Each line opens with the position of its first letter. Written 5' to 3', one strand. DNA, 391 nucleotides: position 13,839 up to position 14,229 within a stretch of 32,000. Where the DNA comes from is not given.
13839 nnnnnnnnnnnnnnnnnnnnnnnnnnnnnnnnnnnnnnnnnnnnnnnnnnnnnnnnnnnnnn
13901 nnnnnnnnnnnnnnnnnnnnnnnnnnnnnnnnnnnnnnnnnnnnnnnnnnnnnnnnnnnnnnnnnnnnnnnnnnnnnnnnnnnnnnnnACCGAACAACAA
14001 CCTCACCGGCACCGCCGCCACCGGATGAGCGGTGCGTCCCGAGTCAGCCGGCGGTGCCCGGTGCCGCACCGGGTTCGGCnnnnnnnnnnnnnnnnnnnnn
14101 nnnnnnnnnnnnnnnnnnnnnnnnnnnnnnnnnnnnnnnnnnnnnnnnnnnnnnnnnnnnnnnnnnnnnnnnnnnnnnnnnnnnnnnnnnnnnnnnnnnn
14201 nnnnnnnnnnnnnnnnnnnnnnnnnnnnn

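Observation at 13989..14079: The boundary repeat folds like an attC site: R-box stem, unpaired spacer, second stem with one strand-specific bulged base, supported by compensatory changes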

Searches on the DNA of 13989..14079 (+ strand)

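Call 24: build_rna_model(alignment_id=A2, structure=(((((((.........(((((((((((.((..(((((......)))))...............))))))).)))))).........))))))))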
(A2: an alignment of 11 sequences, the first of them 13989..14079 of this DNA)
Model R1 built from alignment A2 (11 sequences, 93 columns); structure: as given.
model positions 91; base pairs 25; branch points 0; effective number of sequences 2.1; information 0.627 bits per position. Calibrated on 0.2 Mb of random sequence (short: E-values are rough).
structure used (alignment columns):
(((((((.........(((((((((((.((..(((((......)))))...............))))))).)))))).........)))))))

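Call 25: search_with_rna_model(model_id=R1, source=window, filters=off, max_evalue=1)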
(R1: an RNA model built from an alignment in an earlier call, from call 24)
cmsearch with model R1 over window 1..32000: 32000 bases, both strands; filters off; matches with E-value up to 1: 40.
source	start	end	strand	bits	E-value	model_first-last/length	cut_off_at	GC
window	15576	15666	+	105.6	4.5e-27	1-91/91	no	0.69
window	16473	16563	+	102.3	3.8e-26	1-91/91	no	0.62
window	19663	19753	+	101.4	6.7e-26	1-91/91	no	0.67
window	18971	19061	+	100.1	1.6e-25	1-91/91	no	0.68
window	18590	18680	+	99.8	1.9e-25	1-91/91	no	0.69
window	21567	21656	+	98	6e-25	1-91/91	no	0.69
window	13989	14079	+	97.4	9.2e-25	1-91/91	no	0.74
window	15017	15108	+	93.6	1e-23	1-91/91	no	0.68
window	22240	22331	+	73.1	5.3e-18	1-91/91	no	0.65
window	17953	18042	+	71.7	1.3e-17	1-91/91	no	0.68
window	12170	12256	+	70.4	2.9e-17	1-91/91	no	0.72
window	10343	10427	+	56.6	2e-13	1-91/91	no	0.78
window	10788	10876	+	45.4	2.7e-10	1-91/91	no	0.65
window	9737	9837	+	44.2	5.8e-10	1-91/91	no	0.72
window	11606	11690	+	37.7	3.7e-08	1-91/91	no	0.71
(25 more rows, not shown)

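Call 26: search_with_rna_model(model_id=R1, sources=[L001, L002, L003, L004, L005, L006, L007, L008, L009, L010, L011, L012, L013, L014, L015, L016, L017, L018, L019, L020, L021, L022, L023, L024, L025, L026, L027, L028, L029, L030, L031, L032, L033, L034, L035, L036, L037, L038, L039, L040, L041, L042, L043, L044, L045, L046, L047, L048, L049, L050, L051, L052, L053, L054, L055, L056, L057, L058, L059, L060, L061, L062, L063, L064, L065, L066, L067, L068, L069, L070, L071, L072, L073, L074, L075, L076, L077, L078, L079, L080, L081, L082, L083, L084, L085, L086, L087, L088, L089, L090, L091, L092, L093, L094, L095, L096, L097, L098, L099, L100], max_evalue=0.001)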
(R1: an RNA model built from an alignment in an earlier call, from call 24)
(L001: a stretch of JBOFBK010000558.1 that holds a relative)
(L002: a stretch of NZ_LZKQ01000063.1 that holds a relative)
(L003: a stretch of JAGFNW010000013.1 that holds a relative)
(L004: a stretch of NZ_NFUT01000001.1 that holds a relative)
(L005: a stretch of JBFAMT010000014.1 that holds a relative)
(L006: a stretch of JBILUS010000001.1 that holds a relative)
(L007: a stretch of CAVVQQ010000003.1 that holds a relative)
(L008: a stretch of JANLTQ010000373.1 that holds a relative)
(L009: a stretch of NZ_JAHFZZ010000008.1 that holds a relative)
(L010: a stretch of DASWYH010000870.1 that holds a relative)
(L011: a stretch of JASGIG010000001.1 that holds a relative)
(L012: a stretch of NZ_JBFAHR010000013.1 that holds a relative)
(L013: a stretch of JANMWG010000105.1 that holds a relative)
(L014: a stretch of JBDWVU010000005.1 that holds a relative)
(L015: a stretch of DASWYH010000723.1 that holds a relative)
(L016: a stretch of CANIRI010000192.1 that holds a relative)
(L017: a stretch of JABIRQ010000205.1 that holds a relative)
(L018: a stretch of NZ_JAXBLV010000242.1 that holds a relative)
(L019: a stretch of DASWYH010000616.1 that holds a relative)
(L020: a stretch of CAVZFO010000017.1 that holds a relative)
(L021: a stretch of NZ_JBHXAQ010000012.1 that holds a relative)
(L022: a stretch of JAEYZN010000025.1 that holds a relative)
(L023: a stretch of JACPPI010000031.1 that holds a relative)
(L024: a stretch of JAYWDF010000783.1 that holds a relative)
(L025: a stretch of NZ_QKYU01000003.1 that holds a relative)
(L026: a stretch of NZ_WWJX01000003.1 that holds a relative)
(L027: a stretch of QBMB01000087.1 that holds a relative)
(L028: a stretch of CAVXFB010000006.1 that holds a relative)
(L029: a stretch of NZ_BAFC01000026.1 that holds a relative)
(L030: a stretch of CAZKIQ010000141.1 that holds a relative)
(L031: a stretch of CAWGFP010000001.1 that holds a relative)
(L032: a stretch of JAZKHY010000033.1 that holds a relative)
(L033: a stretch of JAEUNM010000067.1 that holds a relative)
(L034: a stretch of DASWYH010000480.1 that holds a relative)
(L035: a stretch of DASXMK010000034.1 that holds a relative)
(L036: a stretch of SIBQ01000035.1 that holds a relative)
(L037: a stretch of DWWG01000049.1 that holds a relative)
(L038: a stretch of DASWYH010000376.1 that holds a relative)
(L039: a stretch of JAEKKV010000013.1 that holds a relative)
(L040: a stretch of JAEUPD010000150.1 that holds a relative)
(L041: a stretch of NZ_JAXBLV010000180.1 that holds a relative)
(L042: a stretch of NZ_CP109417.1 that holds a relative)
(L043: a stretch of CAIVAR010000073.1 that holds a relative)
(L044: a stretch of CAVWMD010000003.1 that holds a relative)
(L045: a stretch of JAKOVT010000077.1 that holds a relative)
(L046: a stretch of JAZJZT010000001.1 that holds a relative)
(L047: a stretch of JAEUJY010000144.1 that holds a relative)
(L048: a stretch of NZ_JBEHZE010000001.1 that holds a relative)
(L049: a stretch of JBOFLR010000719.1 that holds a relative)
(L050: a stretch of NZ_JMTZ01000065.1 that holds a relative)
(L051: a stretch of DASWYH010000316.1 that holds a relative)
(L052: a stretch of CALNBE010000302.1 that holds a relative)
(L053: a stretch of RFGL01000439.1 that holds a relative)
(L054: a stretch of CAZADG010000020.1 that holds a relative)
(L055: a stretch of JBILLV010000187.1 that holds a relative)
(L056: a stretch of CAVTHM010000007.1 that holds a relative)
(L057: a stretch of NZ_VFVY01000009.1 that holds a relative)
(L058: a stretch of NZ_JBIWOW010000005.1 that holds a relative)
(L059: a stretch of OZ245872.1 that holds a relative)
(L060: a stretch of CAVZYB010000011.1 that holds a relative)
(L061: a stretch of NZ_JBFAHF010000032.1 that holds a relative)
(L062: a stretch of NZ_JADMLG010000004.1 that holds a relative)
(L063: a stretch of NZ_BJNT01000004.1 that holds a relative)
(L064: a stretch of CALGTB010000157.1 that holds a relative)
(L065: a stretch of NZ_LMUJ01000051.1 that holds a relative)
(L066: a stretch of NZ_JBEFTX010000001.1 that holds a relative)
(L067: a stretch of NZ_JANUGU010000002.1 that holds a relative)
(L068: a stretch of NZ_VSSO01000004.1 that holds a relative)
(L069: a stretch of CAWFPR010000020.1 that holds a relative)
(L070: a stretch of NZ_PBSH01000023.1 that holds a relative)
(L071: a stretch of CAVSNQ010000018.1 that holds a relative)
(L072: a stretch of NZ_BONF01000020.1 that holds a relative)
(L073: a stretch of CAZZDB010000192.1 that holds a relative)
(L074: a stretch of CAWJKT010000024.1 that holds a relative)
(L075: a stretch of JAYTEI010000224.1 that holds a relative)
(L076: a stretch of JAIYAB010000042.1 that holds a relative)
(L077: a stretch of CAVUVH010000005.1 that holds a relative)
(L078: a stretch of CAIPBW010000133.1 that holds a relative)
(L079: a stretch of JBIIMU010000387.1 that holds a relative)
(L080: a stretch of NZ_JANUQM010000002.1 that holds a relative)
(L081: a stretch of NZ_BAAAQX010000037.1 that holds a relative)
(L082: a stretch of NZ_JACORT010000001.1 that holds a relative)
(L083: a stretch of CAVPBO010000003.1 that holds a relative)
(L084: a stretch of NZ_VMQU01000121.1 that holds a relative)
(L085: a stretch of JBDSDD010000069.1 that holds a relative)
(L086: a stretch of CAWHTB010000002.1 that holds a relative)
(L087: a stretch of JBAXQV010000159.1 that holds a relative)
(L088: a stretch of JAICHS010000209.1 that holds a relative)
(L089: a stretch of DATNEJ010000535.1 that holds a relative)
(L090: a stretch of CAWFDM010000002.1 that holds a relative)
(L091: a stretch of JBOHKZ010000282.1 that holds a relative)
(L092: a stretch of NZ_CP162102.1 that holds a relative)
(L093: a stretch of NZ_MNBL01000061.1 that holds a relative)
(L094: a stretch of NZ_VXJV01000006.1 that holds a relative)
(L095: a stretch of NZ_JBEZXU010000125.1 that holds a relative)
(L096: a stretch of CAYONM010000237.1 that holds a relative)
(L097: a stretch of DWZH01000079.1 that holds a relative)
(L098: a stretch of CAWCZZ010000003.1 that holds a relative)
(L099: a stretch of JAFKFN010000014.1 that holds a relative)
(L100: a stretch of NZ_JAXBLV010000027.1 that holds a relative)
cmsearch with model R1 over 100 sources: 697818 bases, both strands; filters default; matches with E-value up to 0.001: 52.
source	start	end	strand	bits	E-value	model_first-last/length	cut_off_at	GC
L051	679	769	+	106.6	5.4e-26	1-91/91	no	0.7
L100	2225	2315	-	105.5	1.1e-25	1-91/91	no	0.66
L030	3381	3471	-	102.9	5.8e-25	1-91/91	no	0.64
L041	2713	2803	-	100.7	2.3e-24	1-91/91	no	0.7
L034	1778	1868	-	90.9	1.2e-21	1-91/91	no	0.63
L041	3198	3287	-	90.8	1.4e-21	1-91/91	no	0.7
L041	4166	4260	-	89.2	3.7e-21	1-91/91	no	0.72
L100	74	164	-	88.6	5.5e-21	1-91/91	no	0.62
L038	6919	7010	-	87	1.5e-20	1-91/91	no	0.63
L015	3412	3502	-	84.2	8.9e-20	1-91/91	no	0.66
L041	361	452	-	84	1e-19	1-91/91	no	0.65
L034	1071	1161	-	81.2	6.4e-19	1-91/91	no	0.6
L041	1749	1838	-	79.9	1.4e-18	1-91/91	no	0.64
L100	3447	3538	-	78.3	4.1e-18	1-91/91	no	0.67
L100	1613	1703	-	77.2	8.2e-18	1-91/91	no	0.67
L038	1816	1906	-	77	9.3e-18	1-91/91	no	0.67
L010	1454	1544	-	76.6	1.2e-17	1-91/91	no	0.59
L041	1172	1263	-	75.8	2e-17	1-91/91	no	0.64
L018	140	229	+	75.7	2.1e-17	1-91/91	no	0.66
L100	580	669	-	75.1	3.2e-17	1-91/91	no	0.67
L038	5091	5180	-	74.3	5.3e-17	1-91/91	no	0.71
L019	426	516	+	71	4.3e-16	1-91/91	no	0.65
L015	6364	6451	-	68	3e-15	1-91/91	no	0.74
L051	1207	1318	+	67.5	4.1e-15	1-91/91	no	0.71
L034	1404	1492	-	64.7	2.5e-14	1-91/91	no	0.71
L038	1136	1218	-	62.4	1.1e-13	1-91/91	no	0.72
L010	1122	1211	-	61.9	1.5e-13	1-91/91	no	0.7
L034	467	556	-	61.1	2.4e-13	1-91/91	no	0.67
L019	104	190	+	59.3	7.6e-13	1-91/91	no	0.67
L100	2799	2911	-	58.6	1.2e-12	1-91/91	no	0.63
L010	5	94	-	57.8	2.1e-12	1-91/91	no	0.7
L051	343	431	+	57.2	2.9e-12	1-91/91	no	0.64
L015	1105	1192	-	54.9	1.3e-11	1-91/91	no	0.64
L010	348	436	-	54.8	1.4e-11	1-91/91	no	0.66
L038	3583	3673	-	53.5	3.1e-11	1-91/91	no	0.69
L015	1609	1720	-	53.2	3.8e-11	1-91/91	no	0.66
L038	2490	2578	-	51.7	1e-10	1-91/91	no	0.71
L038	4187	4277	-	51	1.6e-10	1-91/91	no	0.59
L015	5067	5155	-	50.4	2.4e-10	1-91/91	no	0.71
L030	4294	4380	-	48.6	7.4e-10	1-91/91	no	0.67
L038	4754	4820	-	47.1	1.9e-09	1-91/91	no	0.73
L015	2924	3032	-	45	7.4e-09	1-91/91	no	0.67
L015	5919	6008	-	40.9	1e-07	1-91/91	no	0.72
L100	4953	5049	-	38.9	3.7e-07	1-91/91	no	0.69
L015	5345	5433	-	36.9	1.4e-06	1-91/91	no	0.7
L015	7027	7094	-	36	2.3e-06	1-91/91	no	0.78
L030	2491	2587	-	32.8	1.9e-05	1-91/91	no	0.61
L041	4754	4837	-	30.8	6.8e-05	1-91/91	no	0.61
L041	2301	2397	-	29.4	0.00016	1-91/91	no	0.68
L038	41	124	-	28.8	0.00023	5-87/91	no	0.61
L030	3037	3133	-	28.7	0.00025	1-91/91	no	0.65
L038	496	585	-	28.1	0.00037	1-91/91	no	0.71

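Call 31: search_with_rna_model(model_id=R1, sources=[window, L010, L015, L018, L019, L030, L034, L038, L041, L051, L100, L101], max_evalue=0.00001, make_alignment=true)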
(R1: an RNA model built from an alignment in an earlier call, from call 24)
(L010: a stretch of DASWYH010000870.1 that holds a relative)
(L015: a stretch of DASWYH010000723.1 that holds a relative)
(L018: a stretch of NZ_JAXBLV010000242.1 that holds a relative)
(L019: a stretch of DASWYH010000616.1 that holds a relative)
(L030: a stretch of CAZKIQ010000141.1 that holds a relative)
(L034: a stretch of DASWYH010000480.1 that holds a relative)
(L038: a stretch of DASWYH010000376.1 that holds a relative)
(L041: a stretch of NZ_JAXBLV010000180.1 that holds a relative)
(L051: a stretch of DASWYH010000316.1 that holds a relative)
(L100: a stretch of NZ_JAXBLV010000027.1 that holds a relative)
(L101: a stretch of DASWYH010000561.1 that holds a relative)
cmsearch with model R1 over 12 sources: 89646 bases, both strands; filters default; matches with E-value up to 0.00001: 66.
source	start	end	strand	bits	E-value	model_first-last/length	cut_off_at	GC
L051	679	769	+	106.6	7e-27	1-91/91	no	0.7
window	15576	15666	+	105.7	1.3e-26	1-91/91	no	0.69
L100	2225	2315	-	105.5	1.4e-26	1-91/91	no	0.66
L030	3381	3471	-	102.9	7.4e-26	1-91/91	no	0.64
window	16473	16563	+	102.3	1.1e-25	1-91/91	no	0.62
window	19663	19753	+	101.5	1.9e-25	1-91/91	no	0.67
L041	2713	2803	-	100.7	2.9e-25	1-91/91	no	0.7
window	18971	19061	+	100.1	4.4e-25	1-91/91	no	0.68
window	18590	18680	+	99.8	5.2e-25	1-91/91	no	0.69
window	21567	21656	+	98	1.7e-24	1-91/91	no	0.69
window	13989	14079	+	97.4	2.6e-24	1-91/91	no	0.74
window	15017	15108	+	93.6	2.9e-23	1-91/91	no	0.68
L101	248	338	+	92.5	5.8e-23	1-91/91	no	0.65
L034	1778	1868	-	90.9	1.6e-22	1-91/91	no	0.63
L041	3198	3287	-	90.8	1.8e-22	1-91/91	no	0.7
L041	4166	4260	-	89.2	4.7e-22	1-91/91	no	0.72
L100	74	164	-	88.6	7.1e-22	1-91/91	no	0.62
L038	6919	7010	-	87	1.9e-21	1-91/91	no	0.63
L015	3412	3502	-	84.2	1.1e-20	1-91/91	no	0.66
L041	361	452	-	84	1.3e-20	1-91/91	no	0.65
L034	1071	1161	-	81.2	8.2e-20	1-91/91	no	0.6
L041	1749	1838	-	79.9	1.9e-19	1-91/91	no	0.64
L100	3447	3538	-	78.3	5.3e-19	1-91/91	no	0.67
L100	1613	1703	-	77.2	1.1e-18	1-91/91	no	0.67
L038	1816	1906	-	77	1.2e-18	1-91/91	no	0.67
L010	1454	1544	-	76.6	1.5e-18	1-91/91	no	0.59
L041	1172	1263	-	75.8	2.5e-18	1-91/91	no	0.64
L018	140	229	+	75.7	2.7e-18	1-91/91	no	0.66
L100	580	669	-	75.1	4.1e-18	1-91/91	no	0.67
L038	5091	5180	-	74.3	6.8e-18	1-91/91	no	0.71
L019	426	516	+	71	5.6e-17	1-91/91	no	0.65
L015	6364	6451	-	68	3.9e-16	1-91/91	no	0.74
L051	1207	1318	+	67.5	5.2e-16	1-91/91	no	0.71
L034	1404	1492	-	64.7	3.2e-15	1-91/91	no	0.71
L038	1136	1218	-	62.4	1.4e-14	1-91/91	no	0.72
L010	1122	1211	-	61.9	1.9e-14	1-91/91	no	0.7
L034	467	556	-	61.1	3.1e-14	1-91/91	no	0.67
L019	104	190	+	59.3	9.8e-14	1-91/91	no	0.67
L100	2799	2911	-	58.6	1.5e-13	1-91/91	no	0.63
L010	5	94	-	57.8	2.7e-13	1-91/91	no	0.7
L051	343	431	+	57.2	3.8e-13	1-91/91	no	0.64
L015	1105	1192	-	54.9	1.7e-12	1-91/91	no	0.64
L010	348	436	-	54.8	1.8e-12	1-91/91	no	0.66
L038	3583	3673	-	53.5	4e-12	1-91/91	no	0.69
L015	1609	1720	-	53.2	4.8e-12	1-91/91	no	0.66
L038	2490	2578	-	51.7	1.3e-11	1-91/91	no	0.71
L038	4187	4277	-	51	2.1e-11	1-91/91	no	0.59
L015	5067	5155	-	50.4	3e-11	1-91/91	no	0.71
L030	4294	4380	-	48.6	9.6e-11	1-91/91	no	0.67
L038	4754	4820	-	47.1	2.5e-10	1-91/91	no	0.73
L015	2924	3032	-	45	9.5e-10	1-91/91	no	0.67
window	9737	9837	+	44.2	1.6e-09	1-91/91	no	0.72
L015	5919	6008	-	40.9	1.3e-08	1-91/91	no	0.72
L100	4953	5049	-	38.9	4.8e-08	1-91/91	no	0.69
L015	5345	5433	-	36.9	1.8e-07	1-91/91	no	0.7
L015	7027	7094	-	36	3e-07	1-91/91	no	0.78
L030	2491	2587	-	32.8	2.4e-06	1-91/91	no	0.61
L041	4754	4837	-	30.8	8.7e-06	1-91/91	no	0.61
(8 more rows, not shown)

Alignment A3: 66 matches aligned to the model, 154 columns, each read 5' to 3' on its own strand. Consensus structure (alignment columns), stored with it:
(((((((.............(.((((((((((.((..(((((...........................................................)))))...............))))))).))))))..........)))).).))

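Call 44: search_with_rna_model(model_id=R1, sources=[L121, L122, L123, L124, L125, L126, L127, L128, L129, L130, L131, L132, L133, L134, L135, L136, L137, L138, L139, L140, L141, L142, L143, L144, L145, L146, L147, L148, L149, L150, L151, L152, L153, L154, L155, L156, L157, L158, L159, L160, L161, L162, L163, L164, L165, L166, L167, L168, L169, L170, L171, L172, L173, L174, L175, L176, L177, L178, L179, L180, L181, L182, L183, L184, L185, L186, L187, L188, L189, L190, L191, L192, L193, L194, L195, L196, L197, L198, L199, L200], max_evalue=0.01)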
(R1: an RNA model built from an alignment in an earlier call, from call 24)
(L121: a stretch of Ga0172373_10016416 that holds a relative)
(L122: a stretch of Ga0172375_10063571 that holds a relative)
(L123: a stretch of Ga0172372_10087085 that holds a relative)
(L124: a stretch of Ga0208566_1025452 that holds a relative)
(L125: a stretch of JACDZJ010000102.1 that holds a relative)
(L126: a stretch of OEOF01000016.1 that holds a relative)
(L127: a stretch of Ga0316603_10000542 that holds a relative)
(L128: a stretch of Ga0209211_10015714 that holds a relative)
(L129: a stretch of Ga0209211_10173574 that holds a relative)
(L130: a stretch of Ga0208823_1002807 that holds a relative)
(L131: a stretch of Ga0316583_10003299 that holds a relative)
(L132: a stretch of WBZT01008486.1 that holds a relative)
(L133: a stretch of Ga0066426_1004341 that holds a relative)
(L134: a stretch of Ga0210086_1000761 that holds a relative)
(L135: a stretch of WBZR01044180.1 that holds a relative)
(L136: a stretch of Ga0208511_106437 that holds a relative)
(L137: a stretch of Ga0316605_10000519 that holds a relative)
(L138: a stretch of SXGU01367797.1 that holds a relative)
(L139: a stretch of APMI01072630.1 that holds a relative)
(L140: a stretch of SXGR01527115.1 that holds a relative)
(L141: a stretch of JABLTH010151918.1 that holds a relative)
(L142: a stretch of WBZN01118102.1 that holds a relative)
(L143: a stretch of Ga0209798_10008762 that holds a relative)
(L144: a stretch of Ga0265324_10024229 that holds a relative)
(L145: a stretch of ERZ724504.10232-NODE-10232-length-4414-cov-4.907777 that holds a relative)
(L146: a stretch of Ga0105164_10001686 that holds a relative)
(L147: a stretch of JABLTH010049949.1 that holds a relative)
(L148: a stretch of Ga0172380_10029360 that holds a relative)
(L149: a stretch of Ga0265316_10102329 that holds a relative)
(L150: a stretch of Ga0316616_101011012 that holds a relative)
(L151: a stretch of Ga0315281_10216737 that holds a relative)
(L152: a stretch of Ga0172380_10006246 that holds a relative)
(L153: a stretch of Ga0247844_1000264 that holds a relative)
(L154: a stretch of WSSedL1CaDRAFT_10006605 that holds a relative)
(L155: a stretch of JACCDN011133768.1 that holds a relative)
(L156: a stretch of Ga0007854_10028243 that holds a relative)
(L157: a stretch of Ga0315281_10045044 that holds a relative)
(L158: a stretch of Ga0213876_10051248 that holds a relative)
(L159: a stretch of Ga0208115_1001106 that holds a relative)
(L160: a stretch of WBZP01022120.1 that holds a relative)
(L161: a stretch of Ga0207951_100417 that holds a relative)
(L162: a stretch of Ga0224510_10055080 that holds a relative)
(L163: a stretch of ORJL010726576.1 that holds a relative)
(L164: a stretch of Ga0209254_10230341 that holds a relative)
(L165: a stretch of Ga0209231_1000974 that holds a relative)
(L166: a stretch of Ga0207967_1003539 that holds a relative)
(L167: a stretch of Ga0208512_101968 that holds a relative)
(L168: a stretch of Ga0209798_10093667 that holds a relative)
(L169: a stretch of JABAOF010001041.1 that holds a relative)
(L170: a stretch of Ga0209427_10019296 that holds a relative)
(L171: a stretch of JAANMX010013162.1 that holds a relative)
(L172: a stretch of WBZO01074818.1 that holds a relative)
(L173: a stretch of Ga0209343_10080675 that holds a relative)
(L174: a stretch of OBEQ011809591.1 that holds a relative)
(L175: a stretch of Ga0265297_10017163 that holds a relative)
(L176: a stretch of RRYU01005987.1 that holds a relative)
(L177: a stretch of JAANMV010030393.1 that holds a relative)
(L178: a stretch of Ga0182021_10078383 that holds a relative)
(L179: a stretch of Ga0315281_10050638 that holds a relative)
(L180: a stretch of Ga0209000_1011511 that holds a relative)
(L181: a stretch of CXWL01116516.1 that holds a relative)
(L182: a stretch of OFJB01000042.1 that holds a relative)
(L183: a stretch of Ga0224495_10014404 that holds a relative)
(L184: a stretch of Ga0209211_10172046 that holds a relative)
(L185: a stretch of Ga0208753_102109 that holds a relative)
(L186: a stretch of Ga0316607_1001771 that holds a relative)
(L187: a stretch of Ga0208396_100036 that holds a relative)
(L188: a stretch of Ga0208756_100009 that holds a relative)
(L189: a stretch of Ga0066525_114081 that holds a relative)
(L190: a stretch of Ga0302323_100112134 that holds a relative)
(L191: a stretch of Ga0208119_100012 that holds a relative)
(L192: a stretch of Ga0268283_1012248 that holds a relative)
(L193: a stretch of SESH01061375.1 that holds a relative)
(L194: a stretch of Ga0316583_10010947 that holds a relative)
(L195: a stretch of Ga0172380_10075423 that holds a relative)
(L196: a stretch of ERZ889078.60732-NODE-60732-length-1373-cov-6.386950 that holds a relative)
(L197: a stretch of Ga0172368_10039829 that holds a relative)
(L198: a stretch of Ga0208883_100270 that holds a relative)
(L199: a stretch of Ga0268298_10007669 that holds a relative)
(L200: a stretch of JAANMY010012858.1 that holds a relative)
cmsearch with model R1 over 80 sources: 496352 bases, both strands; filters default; matches with E-value up to 0.01: 12.
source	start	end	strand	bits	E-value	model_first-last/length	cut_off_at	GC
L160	175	243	+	51.9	6.5e-11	1-91/91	no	0.71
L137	2456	2524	+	33.6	8e-06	1-91/91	no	0.67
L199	1558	1627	+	31.5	3e-05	1-91/91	no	0.63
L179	342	404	+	31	4.2e-05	1-91/91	no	0.56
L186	1218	1277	+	30.9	4.5e-05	1-91/91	no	0.67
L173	311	373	+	29.5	0.00011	1-91/91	no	0.62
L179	35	97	+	28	0.00029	1-91/91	no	0.56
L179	947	1009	+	27.3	0.00043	1-91/91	no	0.57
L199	811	879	+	27.3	0.00046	1-91/91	no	0.61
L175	4230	4299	+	26.1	0.00096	1-91/91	no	0.61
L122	107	169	+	23.6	0.0049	1-91/91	no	0.7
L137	8678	8773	+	23.3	0.0059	1-91/91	no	0.65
